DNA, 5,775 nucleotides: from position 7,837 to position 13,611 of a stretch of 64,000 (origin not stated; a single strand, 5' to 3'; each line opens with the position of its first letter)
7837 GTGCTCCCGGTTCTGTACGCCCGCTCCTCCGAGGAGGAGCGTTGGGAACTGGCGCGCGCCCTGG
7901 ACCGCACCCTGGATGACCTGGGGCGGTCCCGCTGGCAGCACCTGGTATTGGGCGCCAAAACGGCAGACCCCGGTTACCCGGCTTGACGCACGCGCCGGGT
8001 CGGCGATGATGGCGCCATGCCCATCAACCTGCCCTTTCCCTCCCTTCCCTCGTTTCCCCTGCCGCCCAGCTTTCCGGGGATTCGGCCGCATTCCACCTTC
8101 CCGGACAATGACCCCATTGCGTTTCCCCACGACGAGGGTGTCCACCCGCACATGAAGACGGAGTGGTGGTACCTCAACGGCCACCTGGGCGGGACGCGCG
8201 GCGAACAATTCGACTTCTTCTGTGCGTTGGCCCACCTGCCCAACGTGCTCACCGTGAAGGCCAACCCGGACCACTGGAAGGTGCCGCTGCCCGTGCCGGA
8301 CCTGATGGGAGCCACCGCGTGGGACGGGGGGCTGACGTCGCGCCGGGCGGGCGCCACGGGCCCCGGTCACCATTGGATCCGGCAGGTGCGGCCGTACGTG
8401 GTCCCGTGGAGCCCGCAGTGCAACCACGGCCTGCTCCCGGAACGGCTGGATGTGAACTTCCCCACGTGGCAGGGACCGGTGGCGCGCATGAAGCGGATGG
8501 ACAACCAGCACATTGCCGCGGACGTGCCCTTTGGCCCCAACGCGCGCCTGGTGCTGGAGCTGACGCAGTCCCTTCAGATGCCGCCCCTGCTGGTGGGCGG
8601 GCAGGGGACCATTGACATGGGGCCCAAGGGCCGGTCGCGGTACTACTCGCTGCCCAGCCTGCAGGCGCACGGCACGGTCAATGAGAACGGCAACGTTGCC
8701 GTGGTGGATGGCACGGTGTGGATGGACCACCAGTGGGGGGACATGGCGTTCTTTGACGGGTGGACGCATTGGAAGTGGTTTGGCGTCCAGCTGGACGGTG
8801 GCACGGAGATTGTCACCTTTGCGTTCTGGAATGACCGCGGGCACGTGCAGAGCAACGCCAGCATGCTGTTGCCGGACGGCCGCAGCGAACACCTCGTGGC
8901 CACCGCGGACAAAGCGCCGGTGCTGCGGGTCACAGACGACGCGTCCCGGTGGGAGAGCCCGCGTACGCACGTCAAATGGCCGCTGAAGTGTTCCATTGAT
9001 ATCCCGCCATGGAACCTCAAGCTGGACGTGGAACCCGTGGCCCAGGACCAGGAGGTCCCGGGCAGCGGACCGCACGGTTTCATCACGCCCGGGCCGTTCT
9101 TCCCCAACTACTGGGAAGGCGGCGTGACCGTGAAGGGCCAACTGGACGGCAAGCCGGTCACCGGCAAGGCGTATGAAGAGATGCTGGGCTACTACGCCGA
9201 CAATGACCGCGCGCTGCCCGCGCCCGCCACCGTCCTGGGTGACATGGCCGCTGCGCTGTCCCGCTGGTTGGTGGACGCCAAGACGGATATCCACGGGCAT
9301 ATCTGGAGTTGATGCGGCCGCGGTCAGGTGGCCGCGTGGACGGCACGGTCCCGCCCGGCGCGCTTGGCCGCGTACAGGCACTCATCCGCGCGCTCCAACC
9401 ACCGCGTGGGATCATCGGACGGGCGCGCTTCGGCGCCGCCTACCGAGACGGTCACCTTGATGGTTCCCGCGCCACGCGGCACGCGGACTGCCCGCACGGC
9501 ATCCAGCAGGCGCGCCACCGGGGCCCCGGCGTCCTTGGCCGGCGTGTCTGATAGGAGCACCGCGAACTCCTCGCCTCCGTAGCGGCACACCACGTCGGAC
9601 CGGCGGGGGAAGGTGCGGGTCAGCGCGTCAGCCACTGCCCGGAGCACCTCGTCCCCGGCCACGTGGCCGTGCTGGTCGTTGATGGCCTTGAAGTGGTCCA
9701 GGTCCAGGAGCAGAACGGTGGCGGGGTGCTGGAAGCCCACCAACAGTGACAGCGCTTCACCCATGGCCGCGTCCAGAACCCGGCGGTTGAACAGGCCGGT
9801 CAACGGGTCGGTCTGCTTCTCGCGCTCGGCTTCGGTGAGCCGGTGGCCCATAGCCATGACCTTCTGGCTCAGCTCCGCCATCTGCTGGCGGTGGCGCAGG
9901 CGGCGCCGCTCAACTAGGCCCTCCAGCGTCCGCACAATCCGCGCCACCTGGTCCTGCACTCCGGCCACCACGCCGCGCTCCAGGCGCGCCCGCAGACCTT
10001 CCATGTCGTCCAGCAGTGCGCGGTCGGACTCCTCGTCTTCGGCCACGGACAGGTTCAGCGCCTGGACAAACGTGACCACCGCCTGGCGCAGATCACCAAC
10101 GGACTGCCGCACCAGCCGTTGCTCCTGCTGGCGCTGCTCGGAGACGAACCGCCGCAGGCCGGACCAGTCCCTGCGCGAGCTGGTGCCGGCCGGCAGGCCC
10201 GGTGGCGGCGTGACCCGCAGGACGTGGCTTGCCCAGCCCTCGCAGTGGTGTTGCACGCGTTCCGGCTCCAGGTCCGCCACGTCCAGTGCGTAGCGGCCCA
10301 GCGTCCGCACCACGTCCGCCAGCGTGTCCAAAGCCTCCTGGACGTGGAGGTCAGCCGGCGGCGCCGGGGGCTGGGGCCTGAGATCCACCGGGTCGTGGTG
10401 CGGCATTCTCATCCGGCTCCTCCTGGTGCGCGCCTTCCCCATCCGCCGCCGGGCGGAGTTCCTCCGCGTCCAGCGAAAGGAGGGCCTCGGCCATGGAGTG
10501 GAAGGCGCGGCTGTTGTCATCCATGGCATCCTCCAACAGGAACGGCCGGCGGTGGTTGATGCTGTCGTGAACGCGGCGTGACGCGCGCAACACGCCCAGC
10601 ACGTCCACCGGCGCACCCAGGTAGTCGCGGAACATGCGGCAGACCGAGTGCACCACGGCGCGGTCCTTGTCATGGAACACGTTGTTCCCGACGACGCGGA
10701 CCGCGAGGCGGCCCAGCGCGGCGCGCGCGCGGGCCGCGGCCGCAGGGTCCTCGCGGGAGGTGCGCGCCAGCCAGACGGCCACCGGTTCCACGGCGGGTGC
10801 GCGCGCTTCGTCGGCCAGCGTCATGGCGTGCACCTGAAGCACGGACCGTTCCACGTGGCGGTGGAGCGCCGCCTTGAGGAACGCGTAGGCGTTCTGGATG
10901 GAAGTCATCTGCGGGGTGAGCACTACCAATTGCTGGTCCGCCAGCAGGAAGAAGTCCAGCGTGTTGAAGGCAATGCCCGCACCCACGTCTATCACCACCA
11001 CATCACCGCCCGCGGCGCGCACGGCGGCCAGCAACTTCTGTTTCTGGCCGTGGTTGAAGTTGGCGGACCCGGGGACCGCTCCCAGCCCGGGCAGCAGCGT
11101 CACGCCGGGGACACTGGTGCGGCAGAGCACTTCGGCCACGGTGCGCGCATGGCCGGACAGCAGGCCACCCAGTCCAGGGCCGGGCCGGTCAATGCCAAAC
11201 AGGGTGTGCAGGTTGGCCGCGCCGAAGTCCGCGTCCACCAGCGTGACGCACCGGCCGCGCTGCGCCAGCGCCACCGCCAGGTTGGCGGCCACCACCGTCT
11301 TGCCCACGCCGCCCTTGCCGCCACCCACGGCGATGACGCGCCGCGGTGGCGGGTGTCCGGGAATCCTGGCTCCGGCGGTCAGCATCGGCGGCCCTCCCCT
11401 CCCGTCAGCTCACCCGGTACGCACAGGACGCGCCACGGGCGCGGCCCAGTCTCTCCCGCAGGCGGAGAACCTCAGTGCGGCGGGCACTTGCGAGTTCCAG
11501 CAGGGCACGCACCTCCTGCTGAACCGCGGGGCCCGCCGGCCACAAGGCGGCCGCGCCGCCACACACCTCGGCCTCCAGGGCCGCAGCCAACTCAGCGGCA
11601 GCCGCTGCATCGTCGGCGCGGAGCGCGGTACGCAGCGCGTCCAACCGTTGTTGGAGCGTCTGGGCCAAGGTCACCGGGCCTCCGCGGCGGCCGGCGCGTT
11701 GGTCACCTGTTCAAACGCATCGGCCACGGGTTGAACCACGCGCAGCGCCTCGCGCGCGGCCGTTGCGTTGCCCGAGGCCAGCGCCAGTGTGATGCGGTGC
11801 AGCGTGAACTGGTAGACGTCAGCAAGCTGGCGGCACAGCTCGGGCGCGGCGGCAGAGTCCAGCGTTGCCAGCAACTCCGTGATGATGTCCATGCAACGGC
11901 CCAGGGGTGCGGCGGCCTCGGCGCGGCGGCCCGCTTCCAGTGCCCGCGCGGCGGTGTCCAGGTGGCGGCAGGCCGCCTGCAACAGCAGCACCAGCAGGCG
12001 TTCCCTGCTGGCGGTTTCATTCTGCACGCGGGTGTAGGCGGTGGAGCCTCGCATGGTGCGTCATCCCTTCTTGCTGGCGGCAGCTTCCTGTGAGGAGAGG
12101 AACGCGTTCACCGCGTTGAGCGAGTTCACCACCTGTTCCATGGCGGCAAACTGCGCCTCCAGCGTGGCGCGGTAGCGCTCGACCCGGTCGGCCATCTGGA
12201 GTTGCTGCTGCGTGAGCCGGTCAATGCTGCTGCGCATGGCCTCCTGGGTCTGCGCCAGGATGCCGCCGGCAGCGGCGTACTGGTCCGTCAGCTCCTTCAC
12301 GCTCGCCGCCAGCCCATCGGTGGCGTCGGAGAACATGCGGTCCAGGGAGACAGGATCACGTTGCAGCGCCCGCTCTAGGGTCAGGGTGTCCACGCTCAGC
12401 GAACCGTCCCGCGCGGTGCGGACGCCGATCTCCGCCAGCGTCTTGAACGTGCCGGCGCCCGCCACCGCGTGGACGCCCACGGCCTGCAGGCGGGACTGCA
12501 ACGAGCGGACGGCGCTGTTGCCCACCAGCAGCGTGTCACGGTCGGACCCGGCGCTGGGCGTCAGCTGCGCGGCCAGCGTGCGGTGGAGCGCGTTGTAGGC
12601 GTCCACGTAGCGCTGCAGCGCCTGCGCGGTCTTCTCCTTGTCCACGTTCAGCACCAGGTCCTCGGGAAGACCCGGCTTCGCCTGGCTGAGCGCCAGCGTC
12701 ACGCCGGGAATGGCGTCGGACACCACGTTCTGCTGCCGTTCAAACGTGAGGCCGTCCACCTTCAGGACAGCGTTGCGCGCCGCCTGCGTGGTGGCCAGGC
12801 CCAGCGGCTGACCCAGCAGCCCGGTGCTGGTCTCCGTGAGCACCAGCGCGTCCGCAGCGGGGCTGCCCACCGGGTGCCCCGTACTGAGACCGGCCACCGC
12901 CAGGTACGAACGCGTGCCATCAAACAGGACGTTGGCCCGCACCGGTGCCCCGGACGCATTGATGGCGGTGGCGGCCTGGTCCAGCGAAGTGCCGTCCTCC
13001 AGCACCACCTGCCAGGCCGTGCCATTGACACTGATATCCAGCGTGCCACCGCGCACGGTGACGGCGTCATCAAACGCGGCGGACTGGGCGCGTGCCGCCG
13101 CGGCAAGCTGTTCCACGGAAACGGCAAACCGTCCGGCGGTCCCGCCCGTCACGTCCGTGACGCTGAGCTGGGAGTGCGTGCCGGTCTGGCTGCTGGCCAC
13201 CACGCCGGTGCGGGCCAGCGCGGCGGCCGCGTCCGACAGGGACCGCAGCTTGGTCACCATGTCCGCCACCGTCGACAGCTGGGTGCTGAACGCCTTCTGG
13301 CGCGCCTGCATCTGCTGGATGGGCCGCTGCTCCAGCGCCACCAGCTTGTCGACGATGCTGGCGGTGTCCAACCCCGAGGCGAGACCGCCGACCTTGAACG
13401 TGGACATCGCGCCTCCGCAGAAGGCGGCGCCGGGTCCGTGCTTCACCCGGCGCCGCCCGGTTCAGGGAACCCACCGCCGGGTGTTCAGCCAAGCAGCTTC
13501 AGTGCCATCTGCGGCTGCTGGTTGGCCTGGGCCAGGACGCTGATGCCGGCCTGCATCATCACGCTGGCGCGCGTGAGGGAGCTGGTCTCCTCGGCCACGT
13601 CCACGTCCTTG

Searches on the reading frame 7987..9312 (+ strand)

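Call 28: search_protein_families(library=pfam, proteins=[window:7987-9312:+], max_evalue=0.0001)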
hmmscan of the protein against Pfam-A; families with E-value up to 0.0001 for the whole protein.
window:7987-9312:+ (441 aa): 2 families
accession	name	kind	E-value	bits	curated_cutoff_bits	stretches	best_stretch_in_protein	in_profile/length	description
PF17186.10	Lipocalin_9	-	2.6e-20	73.3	26.2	1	261-402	7-131/131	Lipocalin-like domain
PF07143.17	CrtC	-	1.6e-17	65.1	22.5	1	186-251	102-167/168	CrtC N-terminal lipocalin domain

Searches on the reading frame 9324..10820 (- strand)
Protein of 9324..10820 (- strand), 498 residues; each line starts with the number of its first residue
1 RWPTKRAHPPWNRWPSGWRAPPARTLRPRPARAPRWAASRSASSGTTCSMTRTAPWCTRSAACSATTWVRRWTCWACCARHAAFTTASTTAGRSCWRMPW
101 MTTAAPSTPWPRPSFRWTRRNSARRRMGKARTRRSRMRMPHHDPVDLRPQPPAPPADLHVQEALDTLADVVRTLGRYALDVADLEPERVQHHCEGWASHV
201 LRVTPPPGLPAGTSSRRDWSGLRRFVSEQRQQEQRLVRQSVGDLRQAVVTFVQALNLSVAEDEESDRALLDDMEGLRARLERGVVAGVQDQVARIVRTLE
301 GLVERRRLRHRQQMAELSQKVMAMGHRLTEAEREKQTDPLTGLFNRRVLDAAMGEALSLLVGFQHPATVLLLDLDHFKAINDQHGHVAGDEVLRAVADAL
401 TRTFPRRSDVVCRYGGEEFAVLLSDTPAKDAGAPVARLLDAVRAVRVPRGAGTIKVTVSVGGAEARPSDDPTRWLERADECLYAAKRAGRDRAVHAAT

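Call 28: search_protein_families(library=pfam, proteins=[window:9324-10820:-], max_evalue=0.0001)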
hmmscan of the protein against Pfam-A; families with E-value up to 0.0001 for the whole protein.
window:9324-10820:- (498 aa): 1 family
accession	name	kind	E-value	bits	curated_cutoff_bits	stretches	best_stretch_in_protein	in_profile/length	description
PF00990.26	GGDEF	-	6.4e-41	140.2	23.8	1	336-492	2-161/161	Diguanylate cyclase, GGDEF domain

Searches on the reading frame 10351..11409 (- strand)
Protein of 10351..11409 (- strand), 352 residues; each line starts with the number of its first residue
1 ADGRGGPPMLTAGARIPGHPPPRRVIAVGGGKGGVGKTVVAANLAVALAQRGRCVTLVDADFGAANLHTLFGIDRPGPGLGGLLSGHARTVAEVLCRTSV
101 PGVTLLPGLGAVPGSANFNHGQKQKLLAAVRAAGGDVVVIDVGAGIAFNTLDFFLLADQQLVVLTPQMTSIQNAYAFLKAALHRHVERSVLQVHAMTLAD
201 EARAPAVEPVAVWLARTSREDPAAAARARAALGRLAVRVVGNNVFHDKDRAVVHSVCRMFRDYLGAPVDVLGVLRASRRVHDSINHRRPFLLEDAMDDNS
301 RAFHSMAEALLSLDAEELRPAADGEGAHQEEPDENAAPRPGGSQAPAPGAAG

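Call 27: search_protein_families(library=pfam, proteins=[window:10351-11409:-], max_evalue=0.0001)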
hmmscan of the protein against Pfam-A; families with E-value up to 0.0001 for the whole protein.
window:10351-11409:- (352 aa): 5 families
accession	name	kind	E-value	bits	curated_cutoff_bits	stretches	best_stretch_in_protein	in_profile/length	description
PF01656.29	CbiA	-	2.1e-14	54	25.4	1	26-198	1-54/125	CobQ/CobB/MinD/ParA nucleotide binding domain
PF10609.15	ParA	-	4.6e-14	52.9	27.1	1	23-174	3-153/246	NUBPL iron-transfer P-loop NTPase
PF13614.12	AAA_31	-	2.2e-11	44.5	27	1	24-179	2-162/177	AAA domain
PF02374.21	ArsA_ATPase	-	2.1e-06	27.6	24.3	1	25-71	3-47/305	Anion-transporting ATPase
PF09140.17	MipZ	-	9.5e-05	22.3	20.7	0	25-69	2-46/262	ATPase MipZ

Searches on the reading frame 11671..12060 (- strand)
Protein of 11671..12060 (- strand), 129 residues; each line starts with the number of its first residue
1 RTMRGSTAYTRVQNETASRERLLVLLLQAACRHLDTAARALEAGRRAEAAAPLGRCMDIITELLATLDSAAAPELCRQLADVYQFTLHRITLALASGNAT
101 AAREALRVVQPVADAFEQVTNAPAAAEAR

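Call 27: search_protein_families(library=pfam, proteins=[window:11671-12060:-], max_evalue=0.0001)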
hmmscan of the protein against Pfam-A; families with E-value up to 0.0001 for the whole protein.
window:11671-12060:- (129 aa): 1 family
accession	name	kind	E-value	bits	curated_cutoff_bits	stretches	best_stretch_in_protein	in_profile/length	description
PF02561.19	FliS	-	1.4e-22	80.5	26.7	1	8-119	3-114/115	Flagellar protein FliS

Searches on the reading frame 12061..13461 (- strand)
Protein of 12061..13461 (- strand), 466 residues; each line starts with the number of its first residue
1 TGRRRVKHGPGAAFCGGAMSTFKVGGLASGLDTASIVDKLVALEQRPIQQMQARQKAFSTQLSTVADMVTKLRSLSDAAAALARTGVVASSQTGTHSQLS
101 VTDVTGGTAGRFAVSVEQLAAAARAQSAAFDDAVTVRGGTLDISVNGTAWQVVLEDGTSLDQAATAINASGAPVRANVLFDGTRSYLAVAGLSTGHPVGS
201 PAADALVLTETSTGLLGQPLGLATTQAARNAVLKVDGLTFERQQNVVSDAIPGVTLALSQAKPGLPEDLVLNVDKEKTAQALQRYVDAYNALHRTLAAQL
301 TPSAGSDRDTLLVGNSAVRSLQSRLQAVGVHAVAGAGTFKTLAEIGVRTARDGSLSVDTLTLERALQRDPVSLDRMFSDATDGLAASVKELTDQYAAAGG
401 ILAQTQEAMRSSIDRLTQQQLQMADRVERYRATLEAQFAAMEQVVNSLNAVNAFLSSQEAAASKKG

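Call 27: search_protein_families(library=pfam, proteins=[window:12061-13461:-], max_evalue=0.0001)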
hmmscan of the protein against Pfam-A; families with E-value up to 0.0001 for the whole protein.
window:12061-13461:- (466 aa): 2 families
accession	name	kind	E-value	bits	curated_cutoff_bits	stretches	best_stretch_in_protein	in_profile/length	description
PF07195.17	FliD_C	-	6.3e-46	157.1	25.4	1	228-450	1-236/236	Flagellar hook-associated protein 2 C-terminus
PF02465.23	FliD_N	-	3.5e-16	60.1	24.8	1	29-122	1-96/97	Flagellar hook-associated protein 2 N-terminus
